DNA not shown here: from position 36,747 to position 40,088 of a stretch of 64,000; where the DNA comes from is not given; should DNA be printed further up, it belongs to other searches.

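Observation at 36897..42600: Ketosynthase-less aryl-polyene-like module: only the loading, attachment and export genes, compacted by gene fusions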

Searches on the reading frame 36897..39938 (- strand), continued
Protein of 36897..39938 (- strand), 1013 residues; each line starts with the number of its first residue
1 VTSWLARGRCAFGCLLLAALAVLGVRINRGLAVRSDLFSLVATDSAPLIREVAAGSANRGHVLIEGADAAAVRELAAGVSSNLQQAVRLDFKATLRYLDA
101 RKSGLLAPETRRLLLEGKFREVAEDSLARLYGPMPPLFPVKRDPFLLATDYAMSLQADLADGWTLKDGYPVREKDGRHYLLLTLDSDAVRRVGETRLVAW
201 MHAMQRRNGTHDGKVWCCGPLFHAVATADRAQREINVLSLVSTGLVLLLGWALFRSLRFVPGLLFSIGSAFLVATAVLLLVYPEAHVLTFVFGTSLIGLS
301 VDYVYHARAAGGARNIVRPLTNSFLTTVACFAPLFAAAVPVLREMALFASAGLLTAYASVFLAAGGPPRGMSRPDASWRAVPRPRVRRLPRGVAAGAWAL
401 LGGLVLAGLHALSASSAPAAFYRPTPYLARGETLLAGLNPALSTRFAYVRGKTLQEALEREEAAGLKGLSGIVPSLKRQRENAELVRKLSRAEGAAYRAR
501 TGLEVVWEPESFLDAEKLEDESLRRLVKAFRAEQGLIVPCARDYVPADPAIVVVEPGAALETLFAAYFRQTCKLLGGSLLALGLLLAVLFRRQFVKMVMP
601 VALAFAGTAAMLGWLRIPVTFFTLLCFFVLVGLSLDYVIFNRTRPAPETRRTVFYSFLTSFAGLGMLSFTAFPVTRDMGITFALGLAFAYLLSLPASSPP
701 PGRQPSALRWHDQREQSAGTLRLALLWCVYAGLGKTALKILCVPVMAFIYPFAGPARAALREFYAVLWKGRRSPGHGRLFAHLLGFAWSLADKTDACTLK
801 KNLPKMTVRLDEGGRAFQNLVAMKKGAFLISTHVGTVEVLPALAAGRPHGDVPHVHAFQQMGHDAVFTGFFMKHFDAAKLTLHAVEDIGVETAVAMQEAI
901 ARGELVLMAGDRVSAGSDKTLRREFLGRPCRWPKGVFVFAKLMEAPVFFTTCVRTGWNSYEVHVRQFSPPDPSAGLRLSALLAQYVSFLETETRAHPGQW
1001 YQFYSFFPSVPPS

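Call 104: search_protein_families(library=ncbifam, proteins=[L175:8874-9986:+, L175:10001-11089:+, L175:1387-3087:+], max_evalue=0.00001)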
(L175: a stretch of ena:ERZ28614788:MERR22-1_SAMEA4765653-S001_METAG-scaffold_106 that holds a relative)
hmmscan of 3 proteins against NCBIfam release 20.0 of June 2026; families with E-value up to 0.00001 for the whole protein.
L175:8874-9986:+ (370 aa): 0 families

L175:10001-11089:+ (362 aa): 20 families
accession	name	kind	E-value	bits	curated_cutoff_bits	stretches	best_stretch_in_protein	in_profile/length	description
NF006618.0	PRK09185.1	subfamily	1.2e-109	366.9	407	1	29-336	48-339/394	beta-ketoacyl-ACP synthase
TIGR03150.1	fabF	equivalog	8.5e-60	202.5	493.75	1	50-341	72-360/407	beta-ketoacyl-ACP synthase II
NF005589.0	PRK07314.1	subfamily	2.4e-58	197.9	387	1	51-338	76-360/413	beta-ketoacyl-ACP synthase II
NF004970.0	PRK06333.1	subfamily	4.5e-48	164.1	525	1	71-340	105-371/424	beta-ketoacyl-ACP synthase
NF058662.1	cispenta_AmcF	equivalog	5.1e-43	147.5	325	1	123-332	109-312/369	cispentacin biosynthesis acyltransferase subunit AmcF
NF005076.0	PRK06501.1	equivalog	3.1e-40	138.4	629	1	116-339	148-372/425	beta-ketoacyl-ACP synthase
NF005490.0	PRK07103.1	equivalog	4e-39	134.8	445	1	47-329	83-353/414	polyketide beta-ketoacyl:acyl carrier protein synthase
NF006434.0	PRK08722.1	equivalog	3.1e-38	131.7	759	1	125-332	146-355/414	beta-ketoacyl-ACP synthase II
NF006274.0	PRK08439.1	equivalog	9.3e-38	130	621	1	127-338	146-354/406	beta-ketoacyl-ACP synthase II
NF004618.0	PRK05952.1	equivalog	1.4e-37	129.5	455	1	123-333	127-329/384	beta-ketoacyl-ACP synthase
NF006587.0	PRK09116.1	equivalog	8e-32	110.5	470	1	131-341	152-357/408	beta-ketoacyl-ACP synthase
NF005916.1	PRK07910.1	equivalog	1.4e-31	109.9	560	1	132-339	160-367/418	KasA/KasB family beta-ketoacyl-ACP synthase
NF005935.0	PRK07967.1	equivalog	5.3e-30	104.6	630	1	55-331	77-344/406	beta-ketoacyl-ACP synthase I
NF053555.1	prodigi_MBC_PigJ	equivalog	1.5e-27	96.3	900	1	123-332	493-692/759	prodigiosin MBC biosynthesis protein PigJ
NF045894.1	PKS_plus_SDR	equivalog_domain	2.8e-27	94.8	1740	1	127-326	157-355/1515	type I polyketide synthase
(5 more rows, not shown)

L175:1387-3087:+ (566 aa): 0 families

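Call 105: find_encoding_contigs(protein=P0144, flank=10000, max_places=4)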
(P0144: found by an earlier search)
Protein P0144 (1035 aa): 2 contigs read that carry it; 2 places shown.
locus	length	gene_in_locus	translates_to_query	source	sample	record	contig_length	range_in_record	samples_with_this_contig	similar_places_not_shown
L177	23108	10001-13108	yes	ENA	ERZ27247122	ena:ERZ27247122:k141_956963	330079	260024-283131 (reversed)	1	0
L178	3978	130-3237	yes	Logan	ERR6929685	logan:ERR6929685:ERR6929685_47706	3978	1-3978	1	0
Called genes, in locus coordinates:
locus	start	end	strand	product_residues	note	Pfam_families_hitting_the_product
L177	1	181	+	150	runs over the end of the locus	PF02580:Tyr_Deacylase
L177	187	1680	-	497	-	PF00309:Sigma54_AID, PF04963:Sigma54_CBD, PF04552:Sigma54_DBD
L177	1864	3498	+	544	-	PF00501:AMP-binding, PF13193:AMP-binding_C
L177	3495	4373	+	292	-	PF04055:Radical_SAM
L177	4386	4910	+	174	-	-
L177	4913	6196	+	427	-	PF07690:MFS_1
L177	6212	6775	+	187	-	PF00929:RNase_T (weak)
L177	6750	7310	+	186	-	PF01725:Ham1p_like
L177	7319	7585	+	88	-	PF00550:PP-binding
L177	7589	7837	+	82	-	PF00550:PP-binding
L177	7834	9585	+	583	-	PF00501:AMP-binding, PF22818:ApeI-like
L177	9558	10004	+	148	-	-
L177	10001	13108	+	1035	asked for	-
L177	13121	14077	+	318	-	PF03547:Mem_trans, PF01758:SBF (weak)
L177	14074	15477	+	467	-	PF10396:TrmE_N, PF12631:MnmE_helical, PF01926:MMR_HSR1, PF02421:FeoB_N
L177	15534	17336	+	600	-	PF13229:Beta_helix (weak)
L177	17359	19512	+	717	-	PF02449:Glyco_hydro_42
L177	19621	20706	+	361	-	PF02606:LpxK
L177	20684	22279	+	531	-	PF03023:MurJ, PF13440:Polysacc_synt_3 (weak)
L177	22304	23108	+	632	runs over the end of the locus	PF16334:DUF4964, PF17168:DUF5127, PF16335:GtaA_6_Hairpin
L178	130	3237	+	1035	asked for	-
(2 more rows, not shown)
